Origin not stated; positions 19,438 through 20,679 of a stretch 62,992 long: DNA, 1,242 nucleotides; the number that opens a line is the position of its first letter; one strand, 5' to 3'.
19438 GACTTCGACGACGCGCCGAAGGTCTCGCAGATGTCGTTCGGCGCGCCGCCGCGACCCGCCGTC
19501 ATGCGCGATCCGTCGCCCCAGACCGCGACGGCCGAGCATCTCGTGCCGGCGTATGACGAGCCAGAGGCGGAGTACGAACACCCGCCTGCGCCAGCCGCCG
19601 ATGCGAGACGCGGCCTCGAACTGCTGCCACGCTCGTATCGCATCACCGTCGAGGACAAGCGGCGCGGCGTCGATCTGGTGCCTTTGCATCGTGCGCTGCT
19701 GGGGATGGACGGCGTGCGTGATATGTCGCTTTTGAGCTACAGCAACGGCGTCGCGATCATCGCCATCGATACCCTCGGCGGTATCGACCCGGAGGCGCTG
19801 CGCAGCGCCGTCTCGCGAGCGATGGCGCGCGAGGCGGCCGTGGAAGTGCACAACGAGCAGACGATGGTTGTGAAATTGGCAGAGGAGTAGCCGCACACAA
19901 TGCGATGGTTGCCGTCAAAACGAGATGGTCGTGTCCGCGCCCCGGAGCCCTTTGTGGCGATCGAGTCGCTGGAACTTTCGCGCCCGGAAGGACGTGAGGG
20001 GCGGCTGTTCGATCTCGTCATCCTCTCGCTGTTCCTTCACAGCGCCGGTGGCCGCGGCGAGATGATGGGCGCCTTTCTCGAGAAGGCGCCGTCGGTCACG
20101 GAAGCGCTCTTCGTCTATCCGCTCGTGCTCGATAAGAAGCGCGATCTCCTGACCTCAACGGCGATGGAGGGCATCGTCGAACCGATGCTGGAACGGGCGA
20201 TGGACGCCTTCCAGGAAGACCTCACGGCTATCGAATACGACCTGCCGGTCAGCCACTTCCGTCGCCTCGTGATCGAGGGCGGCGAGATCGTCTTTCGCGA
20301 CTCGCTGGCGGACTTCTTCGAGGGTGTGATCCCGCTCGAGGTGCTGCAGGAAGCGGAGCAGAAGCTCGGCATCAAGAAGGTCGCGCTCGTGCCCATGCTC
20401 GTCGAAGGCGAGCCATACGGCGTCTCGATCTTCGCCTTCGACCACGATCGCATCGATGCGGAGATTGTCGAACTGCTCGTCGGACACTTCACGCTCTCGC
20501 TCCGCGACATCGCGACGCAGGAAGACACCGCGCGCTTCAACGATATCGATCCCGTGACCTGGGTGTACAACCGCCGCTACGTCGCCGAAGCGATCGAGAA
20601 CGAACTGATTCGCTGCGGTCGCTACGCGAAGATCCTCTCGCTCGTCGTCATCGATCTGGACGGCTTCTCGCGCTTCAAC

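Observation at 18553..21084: Acidic protein with three PopZ-like '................' helices, co-oriented with a GAF-GGDEF-variant gene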

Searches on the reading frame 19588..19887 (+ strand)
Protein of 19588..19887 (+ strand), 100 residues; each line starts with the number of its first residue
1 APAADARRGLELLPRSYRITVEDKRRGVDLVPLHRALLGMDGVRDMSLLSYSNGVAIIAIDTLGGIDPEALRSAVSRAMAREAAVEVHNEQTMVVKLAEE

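Call 26: find_related_loci(query=A2, collection=genome_contigs, flank=6000)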
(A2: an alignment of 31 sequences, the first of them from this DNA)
Query A2 (100 aa) in genome_contigs; peptide patterns used: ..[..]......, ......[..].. (x = any residue, [..] = any of these).
33 stretches matched a pattern; 30 encode a relative of the query (tblastn E <= 1e-3); 30 distinct loci.
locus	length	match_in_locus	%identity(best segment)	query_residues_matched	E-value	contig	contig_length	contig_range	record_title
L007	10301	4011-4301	81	4-100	4e-49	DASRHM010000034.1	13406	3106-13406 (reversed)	MAG TPA_asm: Dehalococcoidia bacterium isolate SMAG_U10084 k141_1858779, whole genome shotgun sequence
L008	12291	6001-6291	80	4-100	3e-49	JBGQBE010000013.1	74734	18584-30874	MAG: Dehalococcoidia bacterium isolate OBJ2_061818_130_14 k141_434307_length_74734_cov_14.9133, whole genome shotgun seq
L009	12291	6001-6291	79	4-100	1e-48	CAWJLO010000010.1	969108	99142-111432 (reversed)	MAG: uncultured Chloroflexia bacterium isolate MFD02416.bin.1.78 genome assembly, contig: contig_29475, whole genome sho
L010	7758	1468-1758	75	4-100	3e-48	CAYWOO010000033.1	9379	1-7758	MAG TPA_asm: uncultured Dehalococcoidia bacterium isolate binchicken_co165_369 genome assembly, contig: k141_821957, who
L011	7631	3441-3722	78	7-100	2e-47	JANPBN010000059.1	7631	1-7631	MAG: Dehalococcoidia bacterium isolate VAR_78_metabat_68 VAR_78_k141_2338201, whole genome shotgun sequence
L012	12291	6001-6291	76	4-100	3e-47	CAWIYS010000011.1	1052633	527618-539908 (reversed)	MAG: uncultured Chloroflexia bacterium isolate MFD05942.bin.2.242 genome assembly, contig: contig_5139, whole genome sho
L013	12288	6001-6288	78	4-99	3e-47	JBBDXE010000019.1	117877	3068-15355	MAG: Dehalococcoidia bacterium isolate LejiaD_68_21 Lejia_D_326_length_117877_cov_12, whole genome shotgun sequence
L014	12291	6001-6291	77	4-100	4e-47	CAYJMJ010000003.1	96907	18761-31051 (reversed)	MAG TPA_asm: uncultured Dehalococcoidia bacterium isolate ERP124720_co1_29 genome assembly, contig: NODE_303_length_9690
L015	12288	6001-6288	77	4-100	1e-46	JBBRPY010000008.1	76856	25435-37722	MAG: Dehalococcoidia bacterium isolate metawrap_la1_107 W_la1_107_k141_425655L_76856_cov_13.0406, whole genome shotgun s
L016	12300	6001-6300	74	1-100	1e-46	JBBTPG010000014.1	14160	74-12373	MAG: Chloroflexota bacterium isolate H52-bin102_1 H52_bin102_1_000000000014, whole genome shotgun sequence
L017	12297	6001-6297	76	2-100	3e-46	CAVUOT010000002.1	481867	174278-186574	MAG: uncultured Chloroflexia bacterium isolate MFD05942.bin.2.347 genome assembly, contig: contig_11342, whole genome sh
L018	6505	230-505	79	7-98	3e-46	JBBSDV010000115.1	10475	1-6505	MAG: Dehalococcoidia bacterium isolate LS1_sbin.24 LS1_sbin.24_K_1002784_L_10475_cov_24.0573, whole genome shotgun seque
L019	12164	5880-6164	79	6-100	4e-46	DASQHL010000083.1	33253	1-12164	MAG TPA_asm: Dehalococcoidia bacterium isolate SMAG_U11832 k141_219812, whole genome shotgun sequence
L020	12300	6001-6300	73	1-100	2e-45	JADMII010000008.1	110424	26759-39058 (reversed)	MAG: Dehalococcoidia bacterium isolate MAG008 NODE_193_length_110424_cov_15.653780, whole genome shotgun sequence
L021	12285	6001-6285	74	6-100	2e-44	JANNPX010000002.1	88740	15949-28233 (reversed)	MAG: Chloroflexota bacterium isolate SOY_31_metabat_89 SOY_31_k141_2729853, whole genome shotgun sequence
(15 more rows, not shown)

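Call 32: search_protein_representatives(alignment_id=A2)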
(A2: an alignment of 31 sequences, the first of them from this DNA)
Query: 31 sequences, 100 profile positions. Proteins with E-value up to 0.001 (for the whole library): 157; up to 1e-10: 140; up to 1e-30: 76. The best 150 are listed.
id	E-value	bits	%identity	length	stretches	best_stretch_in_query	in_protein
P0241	1.1e-48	179.5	-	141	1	4-100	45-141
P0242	2.1e-48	178.5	-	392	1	4-100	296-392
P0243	2.7e-48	178.1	-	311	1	4-100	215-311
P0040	5.2e-48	177.2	-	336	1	4-100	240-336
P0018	6.6e-48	176.9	-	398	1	4-100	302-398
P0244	6.7e-48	176.9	-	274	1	4-100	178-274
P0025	6.7e-48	176.9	-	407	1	4-100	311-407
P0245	1.7e-47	175.6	-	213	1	4-100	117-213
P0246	1.8e-47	175.5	-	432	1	4-100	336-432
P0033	1.8e-47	175.5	-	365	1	4-100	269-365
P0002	2.5e-47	175.1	-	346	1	5-100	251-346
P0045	3.0e-47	174.8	-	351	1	4-100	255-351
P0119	3.5e-47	174.6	-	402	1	3-100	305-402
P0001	3.6e-47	174.6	-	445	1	3-100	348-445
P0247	3.6e-47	174.6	-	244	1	4-99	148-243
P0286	2.0e-23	98.3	-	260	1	6-99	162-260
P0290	1.5e-21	92.3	-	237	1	6-97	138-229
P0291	2.3e-21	91.8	-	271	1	7-100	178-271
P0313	8.7e-17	77.1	-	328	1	14-98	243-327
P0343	1.8e-12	63.2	-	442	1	13-97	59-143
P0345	3.8e-12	62.2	-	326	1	6-98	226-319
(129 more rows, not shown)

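Call 35: find_encoding_contigs(protein=P0343, flank=6000, max_places=2)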
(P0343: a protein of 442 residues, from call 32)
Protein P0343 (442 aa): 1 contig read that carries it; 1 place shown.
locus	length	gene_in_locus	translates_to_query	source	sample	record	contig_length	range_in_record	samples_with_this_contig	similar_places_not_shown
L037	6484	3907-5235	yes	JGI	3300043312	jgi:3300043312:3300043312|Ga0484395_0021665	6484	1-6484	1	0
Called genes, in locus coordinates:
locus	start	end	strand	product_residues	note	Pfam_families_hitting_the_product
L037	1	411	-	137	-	?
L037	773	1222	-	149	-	PF07719:TPR_2 (faint), PF13174:TPR_6 (faint), PF13428:TPR_14 (weak), PF13432:TPR_16, PF14559:TPR_19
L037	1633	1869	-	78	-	-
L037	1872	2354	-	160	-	PF04932:Wzy_C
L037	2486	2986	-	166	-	-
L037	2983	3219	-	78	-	-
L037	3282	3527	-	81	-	-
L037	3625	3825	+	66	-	-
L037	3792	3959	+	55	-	-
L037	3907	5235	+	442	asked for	PF00990:GGDEF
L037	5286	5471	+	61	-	-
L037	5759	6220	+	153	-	PF12172:zf-ChsH2, PF01796:OB_ChsH2_C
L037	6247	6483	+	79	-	?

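Call 36: find_encoding_contigs(protein=P0313, flank=6000, max_places=2)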
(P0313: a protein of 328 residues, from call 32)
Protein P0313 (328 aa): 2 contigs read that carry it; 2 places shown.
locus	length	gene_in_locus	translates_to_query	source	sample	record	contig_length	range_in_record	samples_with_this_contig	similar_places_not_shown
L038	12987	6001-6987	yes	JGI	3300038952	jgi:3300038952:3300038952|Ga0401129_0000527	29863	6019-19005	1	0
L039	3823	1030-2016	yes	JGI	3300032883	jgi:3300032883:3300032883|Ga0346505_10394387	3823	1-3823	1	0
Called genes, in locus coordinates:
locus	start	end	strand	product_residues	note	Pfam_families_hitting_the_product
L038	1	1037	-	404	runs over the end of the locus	PF00108:Thiolase_N, PF00109:ketoacyl-synt (faint), PF02803:Thiolase_C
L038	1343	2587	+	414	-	PF02771:Acyl-CoA_dh_N, PF02770:Acyl-CoA_dh_M, PF00441:Acyl-CoA_dh_1, PF08028:Acyl-CoA_dh_2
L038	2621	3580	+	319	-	PF00248:Aldo_ket_red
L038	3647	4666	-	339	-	PF00389:2-Hacid_dh, PF02826:2-Hacid_dh_C, PF03446:NAD_binding_2 (faint)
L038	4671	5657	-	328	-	PF08240:ADH_N, PF00107:ADH_zinc_N, PF13602:ADH_zinc_N_2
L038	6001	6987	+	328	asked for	-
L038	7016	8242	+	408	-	PF13185:GAF_2 (weak), PF00990:GGDEF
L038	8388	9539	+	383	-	PF02515:CoA_transf_3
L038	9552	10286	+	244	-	-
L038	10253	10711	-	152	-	PF00908:dTDP_sugar_isom, PF14667:Polysacc_synt_C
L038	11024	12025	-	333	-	PF05368:NmrA, PF01073:3Beta_HSD, PF01370:Epimerase, PF02719:Polysacc_synt_2, PF04321:RmlD_sub_bind, PF13460:NAD_binding_10, PF16363:GDP_Man_Dehyd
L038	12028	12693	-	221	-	PF02397:Bac_transf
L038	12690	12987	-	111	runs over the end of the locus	PF01467:CTP_transf_like (weak)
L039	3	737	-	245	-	?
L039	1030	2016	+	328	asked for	-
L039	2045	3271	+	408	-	PF13185:GAF_2 (weak), PF00990:GGDEF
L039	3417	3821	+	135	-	?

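Call 37: find_encoding_contigs(protein=P0290, flank=6000, max_places=2)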
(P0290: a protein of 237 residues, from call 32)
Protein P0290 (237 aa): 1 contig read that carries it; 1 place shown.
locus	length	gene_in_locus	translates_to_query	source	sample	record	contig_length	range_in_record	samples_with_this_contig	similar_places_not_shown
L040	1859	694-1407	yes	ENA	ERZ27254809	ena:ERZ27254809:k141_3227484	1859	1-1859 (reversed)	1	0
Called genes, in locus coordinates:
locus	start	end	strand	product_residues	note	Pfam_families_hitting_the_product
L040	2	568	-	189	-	?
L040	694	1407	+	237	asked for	-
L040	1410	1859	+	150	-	?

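Call 38: find_encoding_contigs(protein=P0291, flank=6000, max_places=2)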
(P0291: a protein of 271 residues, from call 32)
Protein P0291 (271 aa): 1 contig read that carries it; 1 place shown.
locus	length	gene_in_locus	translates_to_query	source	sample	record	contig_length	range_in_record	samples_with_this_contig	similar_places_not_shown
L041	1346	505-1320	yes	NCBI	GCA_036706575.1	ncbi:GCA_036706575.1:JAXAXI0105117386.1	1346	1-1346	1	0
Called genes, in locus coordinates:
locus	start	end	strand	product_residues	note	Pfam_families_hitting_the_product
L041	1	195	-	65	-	?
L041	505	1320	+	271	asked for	-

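Call 39: find_encoding_contigs(protein=P0345, flank=6000, max_places=2)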
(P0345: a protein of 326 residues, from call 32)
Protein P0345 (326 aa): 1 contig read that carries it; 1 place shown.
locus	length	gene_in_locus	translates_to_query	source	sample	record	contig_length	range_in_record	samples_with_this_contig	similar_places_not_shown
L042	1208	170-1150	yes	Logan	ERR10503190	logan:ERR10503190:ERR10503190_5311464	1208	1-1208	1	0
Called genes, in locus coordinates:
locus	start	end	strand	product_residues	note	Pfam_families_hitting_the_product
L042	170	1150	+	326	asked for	-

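Call 60: search_protein_families(library=pfam, proteins=[P0313, P0290, P0291, P0286, P0345, window:19591-19887:+], max_evalue=1)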
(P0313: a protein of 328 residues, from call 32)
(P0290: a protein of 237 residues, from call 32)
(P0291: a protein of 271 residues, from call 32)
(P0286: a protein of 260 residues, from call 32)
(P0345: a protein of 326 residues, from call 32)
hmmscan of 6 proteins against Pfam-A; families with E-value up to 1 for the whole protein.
P0313 (328 aa): 0 families

P0290 (237 aa): 0 families

P0291 (271 aa): 4 families
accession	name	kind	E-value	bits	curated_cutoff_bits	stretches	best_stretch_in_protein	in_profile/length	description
PF09278.17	MerR-DNA-bind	-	0.016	16.3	25.4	1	22-57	30-65/65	MerR, DNA binding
PF21066.3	Reovirus_L2_MT2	-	0.031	14.3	27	1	175-246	37-108/231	Reovirus core-spike protein lambda-2 (L2), methyltransferase-2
PF02996.22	Prefoldin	-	0.092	13.1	23.2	1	31-68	80-117/120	Prefoldin subunit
PF10152.14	CCDC53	-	0.34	11.8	24.6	1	27-103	20-96/147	Subunit CCDC53 of WASH complex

P0286 (260 aa): 0 families

P0345 (326 aa): 1 family
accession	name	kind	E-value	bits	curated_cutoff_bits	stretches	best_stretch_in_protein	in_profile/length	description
PF25746.1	Phage_Repressor_c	-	0.011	15.4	27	1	72-186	222-337/352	Streptomyces phage repressor protein c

window:19591-19887:+ (99 aa): 2 families
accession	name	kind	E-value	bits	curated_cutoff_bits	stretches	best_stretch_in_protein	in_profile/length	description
PF07091.17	FmrO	-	0.05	13.5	27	1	33-83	33-86/255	Ribosomal RNA methyltransferase (FmrO)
PF10892.13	DUF2688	-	0.22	11.5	25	1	18-43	6-31/56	Protein of unknown function (DUF2688)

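Call 69: find_related_loci(query=A2, collection=viral_contigs, flank=5000)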
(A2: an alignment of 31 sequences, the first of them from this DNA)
Query A2 (100 aa) in viral_contigs; peptide patterns used: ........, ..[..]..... (x = any residue, [..] = any of these).
26 stretches matched a pattern, but none encodes a relative of the query by tblastn (E <= 1e-3).

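Call 79: search_solved_structures(query=A2, max_evalue=10)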
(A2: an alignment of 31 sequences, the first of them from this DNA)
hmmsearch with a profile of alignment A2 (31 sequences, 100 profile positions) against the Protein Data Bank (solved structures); distinct sequences matched with E-value up to 10: 15.
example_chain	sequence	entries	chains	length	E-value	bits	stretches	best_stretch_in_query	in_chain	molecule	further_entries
4lcj_A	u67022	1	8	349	0.11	15.7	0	20-90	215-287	C-terminal-binding protein 2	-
2ome_A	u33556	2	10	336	0.15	15.3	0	20-90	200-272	C-terminal-binding protein 2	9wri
6wkw_D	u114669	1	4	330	0.16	15.2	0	20-90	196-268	C-terminal-binding protein 2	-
8ati_A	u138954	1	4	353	0.18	15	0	20-90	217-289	Isoform 2 of C-terminal-binding protein 2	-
3ga0_A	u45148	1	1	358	0.19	15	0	21-90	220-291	C-terminal-binding protein 1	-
1mx3_A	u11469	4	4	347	0.19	15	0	21-90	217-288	C-terminal binding protein 1 | C-terminal-binding protein 1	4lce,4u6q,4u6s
7kwm_A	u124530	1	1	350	0.22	14.7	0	21-90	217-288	C-terminal-binding protein 1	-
6v89_A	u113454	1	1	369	0.23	14.7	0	21-90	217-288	C-terminal-binding protein 1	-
6cdr_A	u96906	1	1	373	0.23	14.7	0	21-90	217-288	C-terminal-binding protein 1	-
6cdf_A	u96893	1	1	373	0.24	14.7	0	21-90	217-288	C-terminal-binding protein 1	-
6v8a_A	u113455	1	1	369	0.26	14.5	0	21-90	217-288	C-terminal-binding protein 1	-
9wrj_A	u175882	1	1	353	0.28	14.4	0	21-90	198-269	C-terminal-binding protein 1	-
9wbl_A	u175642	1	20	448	0.29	14.4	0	20-90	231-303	Isoform 2 of C-terminal-binding protein 2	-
1hku_A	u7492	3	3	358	0.33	14.2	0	21-90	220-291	C-TERMINAL BINDING PROTEIN 3 | C-terminal-binding protein 1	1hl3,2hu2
8ari_A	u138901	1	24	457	0.64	13.3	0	21-90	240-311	C-terminal-binding protein 1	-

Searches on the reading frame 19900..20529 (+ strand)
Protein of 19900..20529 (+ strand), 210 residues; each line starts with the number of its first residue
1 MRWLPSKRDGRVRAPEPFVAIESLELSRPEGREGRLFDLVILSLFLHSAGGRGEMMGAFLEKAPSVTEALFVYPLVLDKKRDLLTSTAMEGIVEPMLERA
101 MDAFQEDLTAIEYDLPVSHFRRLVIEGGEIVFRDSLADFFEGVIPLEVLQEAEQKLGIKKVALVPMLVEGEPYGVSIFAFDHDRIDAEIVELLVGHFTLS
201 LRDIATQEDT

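Call 60: search_protein_families(library=pfam, proteins=[window:19900-20529:+], max_evalue=1)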
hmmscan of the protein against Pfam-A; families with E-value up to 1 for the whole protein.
window:19900-20529:+ (210 aa): 1 family
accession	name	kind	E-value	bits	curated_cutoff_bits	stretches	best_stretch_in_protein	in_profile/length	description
PF13185.12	GAF_2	-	0.17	12.5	28.6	1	149-194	79-128/136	GAF domain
